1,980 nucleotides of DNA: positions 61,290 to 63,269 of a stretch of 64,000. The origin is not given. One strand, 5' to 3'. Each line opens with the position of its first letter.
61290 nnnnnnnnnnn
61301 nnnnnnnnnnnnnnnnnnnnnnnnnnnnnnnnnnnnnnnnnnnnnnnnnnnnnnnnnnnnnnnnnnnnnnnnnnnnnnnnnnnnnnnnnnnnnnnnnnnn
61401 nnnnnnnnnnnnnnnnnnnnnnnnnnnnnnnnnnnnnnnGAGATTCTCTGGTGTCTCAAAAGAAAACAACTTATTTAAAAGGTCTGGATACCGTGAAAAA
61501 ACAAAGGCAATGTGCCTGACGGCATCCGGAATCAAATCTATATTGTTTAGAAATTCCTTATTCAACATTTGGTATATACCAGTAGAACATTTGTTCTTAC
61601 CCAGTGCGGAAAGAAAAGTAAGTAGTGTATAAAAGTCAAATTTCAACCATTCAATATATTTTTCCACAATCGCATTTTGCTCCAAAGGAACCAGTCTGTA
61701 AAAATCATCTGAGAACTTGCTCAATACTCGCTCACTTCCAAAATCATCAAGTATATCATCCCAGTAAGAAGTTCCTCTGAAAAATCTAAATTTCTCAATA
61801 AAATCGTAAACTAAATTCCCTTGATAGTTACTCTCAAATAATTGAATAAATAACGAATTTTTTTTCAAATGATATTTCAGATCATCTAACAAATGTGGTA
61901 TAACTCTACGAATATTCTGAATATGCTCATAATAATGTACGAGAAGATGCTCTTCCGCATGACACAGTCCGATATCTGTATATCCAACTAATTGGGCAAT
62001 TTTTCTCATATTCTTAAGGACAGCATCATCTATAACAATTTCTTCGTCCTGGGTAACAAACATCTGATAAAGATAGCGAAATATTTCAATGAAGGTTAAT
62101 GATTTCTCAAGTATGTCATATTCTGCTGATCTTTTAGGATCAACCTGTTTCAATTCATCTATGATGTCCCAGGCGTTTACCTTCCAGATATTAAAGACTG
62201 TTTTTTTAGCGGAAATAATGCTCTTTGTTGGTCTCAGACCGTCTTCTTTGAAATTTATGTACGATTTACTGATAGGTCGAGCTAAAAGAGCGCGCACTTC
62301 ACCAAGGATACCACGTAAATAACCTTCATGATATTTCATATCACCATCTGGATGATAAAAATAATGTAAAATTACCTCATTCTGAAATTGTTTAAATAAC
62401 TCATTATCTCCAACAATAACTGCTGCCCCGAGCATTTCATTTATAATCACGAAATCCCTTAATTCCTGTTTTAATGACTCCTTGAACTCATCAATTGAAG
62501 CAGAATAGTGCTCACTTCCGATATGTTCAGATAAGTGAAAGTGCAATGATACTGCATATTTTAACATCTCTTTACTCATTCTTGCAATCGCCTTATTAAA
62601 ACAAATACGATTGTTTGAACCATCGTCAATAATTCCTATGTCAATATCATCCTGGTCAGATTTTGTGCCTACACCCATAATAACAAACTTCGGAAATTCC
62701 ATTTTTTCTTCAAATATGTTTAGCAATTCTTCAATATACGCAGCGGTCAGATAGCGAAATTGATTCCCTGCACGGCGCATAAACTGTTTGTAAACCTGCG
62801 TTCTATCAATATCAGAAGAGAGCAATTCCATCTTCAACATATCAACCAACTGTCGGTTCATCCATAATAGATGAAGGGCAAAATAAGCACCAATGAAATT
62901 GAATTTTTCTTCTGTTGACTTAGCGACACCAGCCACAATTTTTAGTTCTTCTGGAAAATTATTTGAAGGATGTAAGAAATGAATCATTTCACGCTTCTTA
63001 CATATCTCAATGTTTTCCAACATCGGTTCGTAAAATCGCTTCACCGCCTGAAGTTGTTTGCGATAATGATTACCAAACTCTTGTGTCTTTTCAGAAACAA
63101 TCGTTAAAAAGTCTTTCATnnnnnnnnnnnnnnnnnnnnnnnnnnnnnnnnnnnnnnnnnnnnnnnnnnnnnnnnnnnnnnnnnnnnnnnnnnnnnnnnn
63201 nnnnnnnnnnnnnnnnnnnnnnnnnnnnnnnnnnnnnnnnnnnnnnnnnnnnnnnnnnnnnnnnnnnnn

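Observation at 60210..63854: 969-aa GlnE-like tandem nucleotidyltransferase translationally coupled to a minimal nucleotidyltransferase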

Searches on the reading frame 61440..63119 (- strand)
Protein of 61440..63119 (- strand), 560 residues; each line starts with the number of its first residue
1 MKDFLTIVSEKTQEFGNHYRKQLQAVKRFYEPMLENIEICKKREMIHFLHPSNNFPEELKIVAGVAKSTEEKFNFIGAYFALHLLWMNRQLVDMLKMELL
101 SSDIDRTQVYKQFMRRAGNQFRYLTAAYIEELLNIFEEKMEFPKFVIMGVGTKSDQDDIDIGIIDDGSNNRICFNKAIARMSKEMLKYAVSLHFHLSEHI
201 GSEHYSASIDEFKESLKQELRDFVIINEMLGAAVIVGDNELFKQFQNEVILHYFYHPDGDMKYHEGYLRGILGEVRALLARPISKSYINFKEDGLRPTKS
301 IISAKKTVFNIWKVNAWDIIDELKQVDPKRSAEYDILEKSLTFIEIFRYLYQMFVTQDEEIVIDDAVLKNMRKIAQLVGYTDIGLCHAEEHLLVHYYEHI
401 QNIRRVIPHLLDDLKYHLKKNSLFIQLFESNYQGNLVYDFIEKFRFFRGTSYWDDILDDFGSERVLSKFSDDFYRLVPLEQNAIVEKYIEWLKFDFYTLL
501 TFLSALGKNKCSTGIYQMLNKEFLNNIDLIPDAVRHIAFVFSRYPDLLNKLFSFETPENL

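Call 57: search_protein_representatives(protein=window:61440-63119:-)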
Query: 560 residues. Proteins with E-value up to 0.001 (for the whole library): 146; up to 1e-10: 117; up to 1e-30: 81. The best 146 are listed.
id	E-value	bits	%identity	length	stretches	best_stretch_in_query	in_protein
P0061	4.6e-209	712.4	45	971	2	1-554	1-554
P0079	2.3e-167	574.8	40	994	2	1-553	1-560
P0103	1.9e-146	505.8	38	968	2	4-549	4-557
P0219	6.1e-137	474.4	34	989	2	1-558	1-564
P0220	2.4e-134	465.8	42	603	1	6-552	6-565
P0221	1.6e-130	453.3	33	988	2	2-552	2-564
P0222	8.3e-129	447.6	36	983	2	1-553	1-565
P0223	4.2e-128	445.2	34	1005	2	10-557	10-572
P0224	1.7e-123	430.0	37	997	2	3-549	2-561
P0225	1.4e-121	423.7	35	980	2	5-458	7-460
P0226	2.6e-120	419.5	40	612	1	1-553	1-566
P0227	1.0e-119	417.5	35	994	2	11-552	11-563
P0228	1.0e-116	407.7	41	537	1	4-514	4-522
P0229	6.2e-116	405.1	34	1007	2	1-558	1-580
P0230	7.9e-116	404.7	34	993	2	3-553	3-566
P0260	6.7e-73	263.0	26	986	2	1-558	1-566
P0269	2.5e-64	234.7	25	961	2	5-557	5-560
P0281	1.0e-48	183.3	25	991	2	15-543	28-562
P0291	1.8e-40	156.0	24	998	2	10-508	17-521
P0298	1.0e-28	117.2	22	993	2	70-509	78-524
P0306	1.2e-25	107.0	22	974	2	15-506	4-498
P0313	1.5e-21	93.6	22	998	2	67-504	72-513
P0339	3.5e-09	52.7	22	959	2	73-465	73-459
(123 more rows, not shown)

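Call 58: find_encoding_contigs(protein=P0298, flank=8000, max_places=2)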
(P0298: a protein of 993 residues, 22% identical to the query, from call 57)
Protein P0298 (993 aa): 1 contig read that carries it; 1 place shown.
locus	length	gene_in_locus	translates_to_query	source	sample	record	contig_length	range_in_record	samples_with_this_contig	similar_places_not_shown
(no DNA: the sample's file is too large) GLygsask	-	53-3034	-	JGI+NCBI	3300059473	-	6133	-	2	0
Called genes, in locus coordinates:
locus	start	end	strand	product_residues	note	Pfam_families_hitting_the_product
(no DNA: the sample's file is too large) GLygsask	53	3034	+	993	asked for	-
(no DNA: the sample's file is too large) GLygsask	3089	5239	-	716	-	-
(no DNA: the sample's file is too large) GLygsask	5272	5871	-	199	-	-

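Call 59: find_encoding_contigs(protein=P0260, flank=8000, max_places=2)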
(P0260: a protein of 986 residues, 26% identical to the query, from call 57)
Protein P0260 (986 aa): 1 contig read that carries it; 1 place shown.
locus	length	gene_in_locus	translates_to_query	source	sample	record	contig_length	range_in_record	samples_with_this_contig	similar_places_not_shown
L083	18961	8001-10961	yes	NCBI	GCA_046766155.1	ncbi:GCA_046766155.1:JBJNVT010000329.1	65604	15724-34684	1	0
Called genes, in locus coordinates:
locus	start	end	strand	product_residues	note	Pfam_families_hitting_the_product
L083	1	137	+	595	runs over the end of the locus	PF16697:Yop-YscD_cpl, PF00498:FHA, PF01590:GAF, PF13185:GAF_2, PF13492:GAF_3, PF00158:Sigma54_activat, PF14532:Sigma54_activ_2, PF25601:AAA_lid_14, +2 more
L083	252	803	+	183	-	-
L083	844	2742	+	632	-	PF13620:CarboxypepD_reg (faint)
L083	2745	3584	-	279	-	PF01261:AP_endonuc_2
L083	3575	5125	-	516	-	PF01841:Transglut_core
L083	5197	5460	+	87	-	PF13183:Fer4_8 (faint), PF14697:Fer4_21 (faint), PF12797:Fer4_2 (weak), PF13187:Fer4_9, PF00037:Fer4, PF12837:Fer4_6 (weak), PF13237:Fer4_10, PF12838:Fer4_7, +1 more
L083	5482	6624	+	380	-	PF01855:POR_N, PF17147:PFOR_II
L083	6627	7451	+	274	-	PF02775:TPP_enzyme_C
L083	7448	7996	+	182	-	PF01558:POR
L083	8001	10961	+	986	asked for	PF08335:GlnD_UR_UTase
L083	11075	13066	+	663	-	PF08450:SGL (faint), PF21959:DUF6923 (faint), PF24684:Vgb_lyase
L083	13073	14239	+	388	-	PF00155:Aminotran_1_2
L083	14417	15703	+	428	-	PF02812:ELFV_dehydrog_N, PF00208:ELFV_dehydrog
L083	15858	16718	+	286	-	PF00149:Metallophos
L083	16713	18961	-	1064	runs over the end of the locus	PF01326:PPDK_N, PF22600:MTPAP-like_central (weak), PF01909:NTP_transf_2 (weak), PF18765:Polbeta (weak)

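Call 61: find_encoding_contigs(protein=P0313, flank=8000, max_places=2)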
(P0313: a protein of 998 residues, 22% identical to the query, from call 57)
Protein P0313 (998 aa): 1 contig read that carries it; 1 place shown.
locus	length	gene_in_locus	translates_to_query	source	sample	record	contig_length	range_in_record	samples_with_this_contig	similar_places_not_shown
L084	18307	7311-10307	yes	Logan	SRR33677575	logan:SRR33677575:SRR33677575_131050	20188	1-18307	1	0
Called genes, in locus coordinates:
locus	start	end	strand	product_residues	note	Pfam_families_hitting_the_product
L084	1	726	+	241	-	?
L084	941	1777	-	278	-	PF00696:AA_kinase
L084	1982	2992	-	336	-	-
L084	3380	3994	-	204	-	-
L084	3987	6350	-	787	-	PF10418:DHODB_Fe-S_bind, PF14691:Fer4_20, PF07992:Pyr_redox_2, PF13450:NAD_binding_8, PF13738:Pyr_redox_3 (weak), PF00070:Pyr_redox (weak)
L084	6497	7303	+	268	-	PF02578:Cu-oxidase_4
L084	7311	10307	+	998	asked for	-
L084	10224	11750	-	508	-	PF00149:Metallophos (weak), PF12850:Metallophos_2 (faint)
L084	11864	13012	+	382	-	PF01704:UDPGP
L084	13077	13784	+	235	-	PF07238:PilZ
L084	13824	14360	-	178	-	-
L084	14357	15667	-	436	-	PF22458:RsmF-B_ferredox, PF05175:MTS (weak), PF01189:Methyltr_RsmB-F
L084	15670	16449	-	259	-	PF00142:Fer4_NifH (faint), PF01656:CbiA, PF02374:ArsA_ATPase (weak), PF06564:CBP_BcsQ (weak), PF09140:MipZ, PF10609:ParA, PF13614:AAA_31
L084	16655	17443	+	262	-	PF01012:ETF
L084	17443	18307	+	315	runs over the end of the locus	PF01012:ETF, PF00766:ETF_alpha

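Call 62: find_encoding_contigs(protein=P0339, flank=8000, max_places=2)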
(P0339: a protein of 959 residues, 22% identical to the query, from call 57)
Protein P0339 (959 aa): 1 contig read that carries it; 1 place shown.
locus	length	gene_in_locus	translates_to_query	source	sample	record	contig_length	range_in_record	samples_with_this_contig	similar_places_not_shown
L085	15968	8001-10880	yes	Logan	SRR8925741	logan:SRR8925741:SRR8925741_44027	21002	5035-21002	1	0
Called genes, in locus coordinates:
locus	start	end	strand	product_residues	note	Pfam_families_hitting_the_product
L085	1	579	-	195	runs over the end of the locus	PF01980:TrmO_N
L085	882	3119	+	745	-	PF02369:Big_1 (weak), PF17210:SdrD_B, PF17802:SpaA (weak)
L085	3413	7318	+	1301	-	PF00246:Peptidase_M14, PF20773:InhA-like_MAM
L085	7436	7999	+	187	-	PF01558:POR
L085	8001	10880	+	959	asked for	PF08335:GlnD_UR_UTase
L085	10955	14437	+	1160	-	PF00580:UvrD-helicase, PF13245:AAA_19, PF13361:UvrD_C, PF13538:UvrD_C_2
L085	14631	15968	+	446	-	?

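Call 63: find_encoding_contigs(protein=P0291, flank=8000, max_places=2)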
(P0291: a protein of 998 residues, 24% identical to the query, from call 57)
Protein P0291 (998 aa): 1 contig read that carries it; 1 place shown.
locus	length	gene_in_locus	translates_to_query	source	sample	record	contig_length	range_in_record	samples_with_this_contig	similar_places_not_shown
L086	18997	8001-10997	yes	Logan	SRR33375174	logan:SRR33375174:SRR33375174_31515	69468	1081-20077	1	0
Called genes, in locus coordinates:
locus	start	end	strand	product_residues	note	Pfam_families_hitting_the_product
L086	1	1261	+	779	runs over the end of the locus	?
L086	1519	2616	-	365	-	PF03462:PCRF, PF00472:RF-1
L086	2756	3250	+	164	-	PF01467:CTP_transf_like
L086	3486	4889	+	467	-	PF12390:Se-cys_synth_N, PF03841:SelA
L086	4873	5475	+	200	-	PF01844:HNH, PF13395:HNH_4 (weak), PF14279:HNH_5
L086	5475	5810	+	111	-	PF12844:HTH_19 (weak), PF13413:HTH_25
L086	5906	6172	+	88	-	-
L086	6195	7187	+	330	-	PF00849:PseudoU_synth_2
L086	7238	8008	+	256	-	PF02578:Cu-oxidase_4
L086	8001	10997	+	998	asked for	-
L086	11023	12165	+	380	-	PF01704:UDPGP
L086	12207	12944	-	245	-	PF00535:Glycos_transf_2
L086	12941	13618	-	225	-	PF13489:Methyltransf_23 (weak), PF08241:Methyltransf_11, PF08242:Methyltransf_12 (weak), PF13649:Methyltransf_25 (weak)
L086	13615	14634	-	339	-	PF01370:Epimerase, PF04321:RmlD_sub_bind (faint), PF07993:NAD_binding_4 (faint), PF13460:NAD_binding_10 (weak), PF16363:GDP_Man_Dehyd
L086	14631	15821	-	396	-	PF03721:UDPG_MGDP_dh_N, PF00984:UDPG_MGDP_dh, PF03720:UDPG_MGDP_dh_C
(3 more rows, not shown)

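Call 75: find_encoding_contigs(protein=P0269, flank=8000, max_places=2)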
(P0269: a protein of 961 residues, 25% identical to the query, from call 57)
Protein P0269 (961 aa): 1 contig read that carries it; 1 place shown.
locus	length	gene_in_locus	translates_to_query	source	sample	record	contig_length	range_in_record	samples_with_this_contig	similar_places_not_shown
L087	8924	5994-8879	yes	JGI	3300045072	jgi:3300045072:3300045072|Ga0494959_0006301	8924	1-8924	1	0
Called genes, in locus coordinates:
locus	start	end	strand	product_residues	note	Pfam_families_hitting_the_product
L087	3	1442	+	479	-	?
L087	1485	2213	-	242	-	PF08843:AbiEii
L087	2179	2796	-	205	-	PF13338:AbiEi_4 (weak)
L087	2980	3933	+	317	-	PF07670:Gate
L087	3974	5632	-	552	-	PF12797:Fer4_2 (faint), PF13237:Fer4_10 (faint), PF00037:Fer4 (faint), PF12837:Fer4_6 (faint), PF14697:Fer4_21 (faint), PF13247:Fer4_11 (weak), PF12838:Fer4_7 (weak), PF13187:Fer4_9 (weak)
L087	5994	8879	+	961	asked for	-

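Call 76: find_encoding_contigs(protein=P0281, flank=8000, max_places=2)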
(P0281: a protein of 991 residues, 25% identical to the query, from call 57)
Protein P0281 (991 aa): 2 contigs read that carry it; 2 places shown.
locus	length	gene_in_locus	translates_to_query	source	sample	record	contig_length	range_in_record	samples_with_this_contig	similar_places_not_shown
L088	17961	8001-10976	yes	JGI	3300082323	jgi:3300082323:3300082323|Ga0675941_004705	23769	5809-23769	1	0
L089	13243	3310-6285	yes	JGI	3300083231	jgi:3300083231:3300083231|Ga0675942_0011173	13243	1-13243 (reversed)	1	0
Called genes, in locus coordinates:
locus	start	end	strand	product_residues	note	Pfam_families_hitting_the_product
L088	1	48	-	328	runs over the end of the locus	PF00318:Ribosomal_S2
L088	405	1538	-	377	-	-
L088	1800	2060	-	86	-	-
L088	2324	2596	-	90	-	-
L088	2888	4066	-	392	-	PF04055:Radical_SAM, PF13186:SPASM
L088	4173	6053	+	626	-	-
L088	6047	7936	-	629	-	-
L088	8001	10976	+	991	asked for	PF08335:GlnD_UR_UTase (weak)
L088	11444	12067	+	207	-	PF00857:Isochorismatase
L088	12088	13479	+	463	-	PF00483:NTP_transferase, PF01128:IspD (weak), PF02348:CTP_transf_3, PF12804:NTP_transf_3, PF25084:LbH_EIF2B (faint), PF25087:GMPPB_C (weak), PF00132:Hexapep, PF14602:Hexapep_2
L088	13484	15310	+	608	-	PF13522:GATase_6, PF13537:GATase_7, PF01380:SIS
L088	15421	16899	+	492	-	PF00370:FGGY_N, PF01869:BcrAD_BadFG (faint), PF02782:FGGY_C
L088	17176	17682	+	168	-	PF03692:CxxCxxCC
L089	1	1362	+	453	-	?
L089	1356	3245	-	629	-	-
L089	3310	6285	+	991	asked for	PF08335:GlnD_UR_UTase (weak)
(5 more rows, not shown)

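Call 77: find_encoding_contigs(protein=P0306, flank=8000, max_places=2)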
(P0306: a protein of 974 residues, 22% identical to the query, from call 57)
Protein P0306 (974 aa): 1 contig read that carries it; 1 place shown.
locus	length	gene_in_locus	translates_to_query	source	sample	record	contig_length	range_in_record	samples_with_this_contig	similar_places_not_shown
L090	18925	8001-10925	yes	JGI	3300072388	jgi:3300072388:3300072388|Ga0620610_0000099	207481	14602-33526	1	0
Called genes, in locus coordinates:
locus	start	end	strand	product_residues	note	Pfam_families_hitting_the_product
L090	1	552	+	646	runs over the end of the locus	PF07714:PK_Tyr_Ser-Thr, PF00069:Pkinase, PF08308:PEGA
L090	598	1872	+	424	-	PF03631:Virul_fac_BrkB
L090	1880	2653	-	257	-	PF00753:Lactamase_B, PF16123:HAGH_C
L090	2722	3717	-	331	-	PF03462:PCRF, PF00472:RF-1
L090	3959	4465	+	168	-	PF01467:CTP_transf_like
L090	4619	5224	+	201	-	PF01844:HNH, PF14279:HNH_5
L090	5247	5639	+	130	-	PF12844:HTH_19, PF13560:HTH_31 (faint), PF13413:HTH_25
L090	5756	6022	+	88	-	-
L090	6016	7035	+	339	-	PF00849:PseudoU_synth_2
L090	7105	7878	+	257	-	PF02578:Cu-oxidase_4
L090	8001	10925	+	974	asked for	PF08335:GlnD_UR_UTase (faint)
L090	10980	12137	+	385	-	PF01704:UDPGP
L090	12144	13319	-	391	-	PF00069:Pkinase, PF07714:PK_Tyr_Ser-Thr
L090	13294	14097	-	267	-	PF00142:Fer4_NifH (faint), PF01656:CbiA, PF02374:ArsA_ATPase (weak), PF06564:CBP_BcsQ, PF09140:MipZ (weak), PF10609:ParA, PF13614:AAA_31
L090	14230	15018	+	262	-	PF01012:ETF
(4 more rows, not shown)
